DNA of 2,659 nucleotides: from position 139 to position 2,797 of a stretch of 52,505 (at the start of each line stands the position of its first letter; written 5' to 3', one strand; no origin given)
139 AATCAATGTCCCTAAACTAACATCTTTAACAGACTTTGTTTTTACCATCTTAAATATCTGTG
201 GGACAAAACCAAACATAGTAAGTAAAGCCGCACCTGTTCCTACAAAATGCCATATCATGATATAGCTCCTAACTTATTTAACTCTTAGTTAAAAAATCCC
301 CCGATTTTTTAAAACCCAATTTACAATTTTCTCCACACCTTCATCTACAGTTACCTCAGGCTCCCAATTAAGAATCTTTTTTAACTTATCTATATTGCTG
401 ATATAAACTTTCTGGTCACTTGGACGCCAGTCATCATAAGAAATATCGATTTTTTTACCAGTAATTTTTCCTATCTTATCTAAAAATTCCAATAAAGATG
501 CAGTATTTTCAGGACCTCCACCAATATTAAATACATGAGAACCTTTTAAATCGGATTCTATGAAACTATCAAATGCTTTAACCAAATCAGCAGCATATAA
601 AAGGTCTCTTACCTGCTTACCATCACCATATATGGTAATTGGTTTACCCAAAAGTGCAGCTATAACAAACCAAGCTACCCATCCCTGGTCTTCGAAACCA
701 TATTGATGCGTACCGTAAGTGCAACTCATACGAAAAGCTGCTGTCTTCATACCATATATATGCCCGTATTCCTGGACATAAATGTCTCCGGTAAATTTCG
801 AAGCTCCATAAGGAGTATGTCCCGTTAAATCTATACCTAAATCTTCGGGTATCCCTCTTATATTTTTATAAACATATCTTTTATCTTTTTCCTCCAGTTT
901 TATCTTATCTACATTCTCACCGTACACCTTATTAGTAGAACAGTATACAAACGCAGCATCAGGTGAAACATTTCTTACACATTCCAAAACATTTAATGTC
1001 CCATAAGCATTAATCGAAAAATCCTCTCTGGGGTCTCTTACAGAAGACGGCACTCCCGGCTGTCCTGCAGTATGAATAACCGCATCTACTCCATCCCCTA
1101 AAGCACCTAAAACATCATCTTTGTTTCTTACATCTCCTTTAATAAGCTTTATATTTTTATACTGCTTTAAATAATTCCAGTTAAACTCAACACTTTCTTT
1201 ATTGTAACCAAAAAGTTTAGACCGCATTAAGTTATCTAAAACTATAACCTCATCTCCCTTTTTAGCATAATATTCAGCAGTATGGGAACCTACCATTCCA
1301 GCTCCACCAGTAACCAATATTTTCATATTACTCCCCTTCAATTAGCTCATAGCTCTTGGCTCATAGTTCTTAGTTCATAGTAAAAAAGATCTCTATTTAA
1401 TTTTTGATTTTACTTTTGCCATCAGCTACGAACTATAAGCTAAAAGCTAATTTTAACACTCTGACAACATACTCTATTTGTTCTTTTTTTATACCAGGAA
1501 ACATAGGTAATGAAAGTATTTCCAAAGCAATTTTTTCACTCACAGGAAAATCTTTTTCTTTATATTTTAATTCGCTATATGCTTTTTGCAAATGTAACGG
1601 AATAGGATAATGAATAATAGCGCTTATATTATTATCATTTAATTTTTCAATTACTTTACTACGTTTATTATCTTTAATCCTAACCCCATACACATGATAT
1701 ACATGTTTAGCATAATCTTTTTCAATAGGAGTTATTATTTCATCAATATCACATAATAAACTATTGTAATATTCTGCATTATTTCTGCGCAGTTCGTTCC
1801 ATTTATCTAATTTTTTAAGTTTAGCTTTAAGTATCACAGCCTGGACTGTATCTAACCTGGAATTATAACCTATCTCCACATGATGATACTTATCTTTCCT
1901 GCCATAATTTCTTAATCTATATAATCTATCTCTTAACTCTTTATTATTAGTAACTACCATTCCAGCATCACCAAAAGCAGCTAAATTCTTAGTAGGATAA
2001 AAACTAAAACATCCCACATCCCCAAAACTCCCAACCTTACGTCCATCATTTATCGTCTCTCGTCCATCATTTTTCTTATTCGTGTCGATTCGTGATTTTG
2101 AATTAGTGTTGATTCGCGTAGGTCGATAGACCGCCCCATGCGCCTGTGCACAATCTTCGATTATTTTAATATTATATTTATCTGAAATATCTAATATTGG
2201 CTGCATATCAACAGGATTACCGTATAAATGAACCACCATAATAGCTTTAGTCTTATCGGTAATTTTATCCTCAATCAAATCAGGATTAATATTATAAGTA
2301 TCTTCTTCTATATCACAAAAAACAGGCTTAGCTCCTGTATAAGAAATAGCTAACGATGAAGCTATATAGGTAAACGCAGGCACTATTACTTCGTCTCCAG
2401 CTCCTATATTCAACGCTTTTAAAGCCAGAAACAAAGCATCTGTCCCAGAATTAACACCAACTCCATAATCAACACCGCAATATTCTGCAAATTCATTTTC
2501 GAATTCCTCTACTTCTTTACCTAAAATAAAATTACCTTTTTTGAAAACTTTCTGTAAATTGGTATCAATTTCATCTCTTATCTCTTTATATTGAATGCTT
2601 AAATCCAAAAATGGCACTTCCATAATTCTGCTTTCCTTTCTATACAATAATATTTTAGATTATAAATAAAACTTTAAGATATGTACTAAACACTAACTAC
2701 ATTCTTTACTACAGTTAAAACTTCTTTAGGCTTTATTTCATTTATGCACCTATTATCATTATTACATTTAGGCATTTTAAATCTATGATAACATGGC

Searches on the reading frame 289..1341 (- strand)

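Call 29: search_protein_families(library=ncbifam, proteins=[window:289-1341:-], max_evalue=0.00001)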
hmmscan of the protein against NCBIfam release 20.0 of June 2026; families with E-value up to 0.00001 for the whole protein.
window:289-1341:- (350 aa): 23 families
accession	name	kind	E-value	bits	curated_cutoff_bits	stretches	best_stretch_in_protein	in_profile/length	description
TIGR01181.1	dTDP_gluc_dehyt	equivalog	8.3e-50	169.7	365.1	1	7-347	1-315/321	dTDP-glucose 4,6-dehydratase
TIGR01179.1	galE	equivalog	1.3e-40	139.2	262.3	1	7-346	1-328/332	UDP-glucose 4-epimerase GalE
NF007490.0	PRK10084.1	subfamily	3e-33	115.3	649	1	6-347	1-338/361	dTDP-glucose 4,6-dehydratase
NF007956.0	PRK10675.1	subfamily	7.4e-29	100.9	394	2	6-144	1-132/338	UDP-glucose 4-epimerase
TIGR04180.1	EDH_00030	hypoth_equivalog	7.5e-29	100.7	475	1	8-330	1-296/297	NAD-dependent 4,6-dehydratase LegB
NF011728.1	PRK15181.1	equivalog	2e-27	96.1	760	1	7-345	17-339/348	Vi polysaccharide biosynthesis UDP-N-acetylglucosaminuronic acid C-4 epimerase TviC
NF007582.0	PRK10217.1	equivalog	1.3e-24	87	698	1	7-347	3-335/355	dTDP-glucose 4,6-dehydratase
TIGR02622.1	CDP_4_6_dhtase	equivalog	1.1e-21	77.4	278.45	1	5-197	4-173/352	CDP-glucose 4,6-dehydratase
TIGR02197.1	heptose_epim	equivalog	8.2e-19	67.9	274.6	1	8-345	1-315/316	ADP-glyceromanno-heptose 6-epimerase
NF041015.1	UDPsulfquin_syn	equivalog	3.6e-18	65.7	575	1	6-346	1-366/384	UDP-sulfoquinovose synthase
NF047922.1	GDPFucSynFcl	equivalog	1e-12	48.2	500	1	233-347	195-305/308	GDP-L-fucose synthase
NF043036.1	ErythonDh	equivalog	8.6e-10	38.3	325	1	6-146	1-135/321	D-erythronate dehydrogenase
TIGR01472.1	gmd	equivalog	1.2e-09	37.8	415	0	8-146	3-141/342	GDP-mannose 4,6-dehydratase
TIGR03466.1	HpnA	hypoth_equivalog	1.2e-09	37.5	367.65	1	6-152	1-129/327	hopanoid-associated sugar epimerase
TIGR01214.1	rmlD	equivalog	1.6e-09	37.3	224.05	1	7-290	1-222/285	dTDP-4-dehydrorhamnose reductase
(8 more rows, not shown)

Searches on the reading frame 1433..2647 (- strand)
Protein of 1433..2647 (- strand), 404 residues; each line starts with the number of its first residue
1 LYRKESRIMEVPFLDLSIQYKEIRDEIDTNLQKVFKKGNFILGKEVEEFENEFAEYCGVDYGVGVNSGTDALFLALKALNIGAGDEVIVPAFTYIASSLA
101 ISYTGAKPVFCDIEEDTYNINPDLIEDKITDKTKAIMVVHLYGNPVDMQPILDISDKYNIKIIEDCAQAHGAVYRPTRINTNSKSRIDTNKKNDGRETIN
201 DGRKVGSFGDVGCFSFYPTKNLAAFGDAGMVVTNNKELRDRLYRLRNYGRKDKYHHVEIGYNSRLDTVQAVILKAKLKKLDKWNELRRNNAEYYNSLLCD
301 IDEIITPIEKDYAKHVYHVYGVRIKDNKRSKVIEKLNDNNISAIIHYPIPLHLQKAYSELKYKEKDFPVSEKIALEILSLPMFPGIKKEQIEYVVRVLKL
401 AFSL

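Call 29: search_protein_families(library=ncbifam, proteins=[window:1433-2647:-], max_evalue=0.00001)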
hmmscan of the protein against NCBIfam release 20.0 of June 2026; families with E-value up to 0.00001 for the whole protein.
window:1433-2647:- (404 aa): 21 families
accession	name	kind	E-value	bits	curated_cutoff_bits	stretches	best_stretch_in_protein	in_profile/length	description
TIGR03588.1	PseC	equivalog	5.8e-78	262.4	423.5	2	30-185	16-175/380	UDP-4-amino-4,6-dideoxy-N-acetyl-beta-L-altrosamine transaminase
NF008687.0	PRK11706.1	equivalog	2.6e-67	227.2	375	2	50-178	37-165/375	dTDP-4-amino-4,6-dideoxygalactose transaminase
TIGR04181.1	NHT_00031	hypoth_equivalog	2.3e-65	220.8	420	1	42-381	28-357/359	LegC family aminotransferase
NF008658.2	PRK11658.1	equivalog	3.5e-61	206.9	631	2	26-181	15-170/379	UDP-4-amino-4-deoxy-L-arabinose aminotransferase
NF011936.0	PRK15407.1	equivalog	2.4e-56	191.3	423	2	21-250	47-252/440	lipopolysaccharide biosynthesis protein RfbH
TIGR02379.1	ECA_wecE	subfamily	2.4e-56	191.1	434.85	2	53-176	40-163/376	dTDP-4-amino-4,6-dideoxy-D-glucose transaminase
TIGR04427.1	PLP_DesI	equivalog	1e-51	176.3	650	2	44-180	52-186/390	dTDP-4-dehydro-6-deoxyglucose aminotransferase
NF005817.0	PRK07683.1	equivalog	6.2e-10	38.3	575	1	68-145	98-173/387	aminotransferase A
NF004975.0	PRK06348.1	equivalog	4.6e-09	35.7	549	1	65-138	95-168/384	pyridoxal phosphate-dependent aminotransferase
NF004621.0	PRK05957.1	equivalog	7.5e-09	34.8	498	1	65-140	94-168/389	pyridoxal phosphate-dependent aminotransferase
NF006230.0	PRK08363.1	equivalog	1.1e-08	34.2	534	1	67-165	101-205/398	alanine aminotransferase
NF005816.0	PRK07682.1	equivalog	2.7e-08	32.9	620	1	68-145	99-175/390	aminotransferase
NF006569.0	PRK09082.1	subfamily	4.3e-08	32.7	420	1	58-139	89-170/386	methionine aminotransferase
NF041364.1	GntC_guanitoxin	equivalog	3.4e-07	29.5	415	1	65-165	65-173/356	guanitoxin biosynthesis PLP-dependent (S)-gamma-hydroxy-L-arginine cyclodehydratase GntC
NF041091.1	asp_aminotase_Arch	equivalog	5.8e-07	28.7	550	1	57-163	85-197/376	aspartate aminotransferase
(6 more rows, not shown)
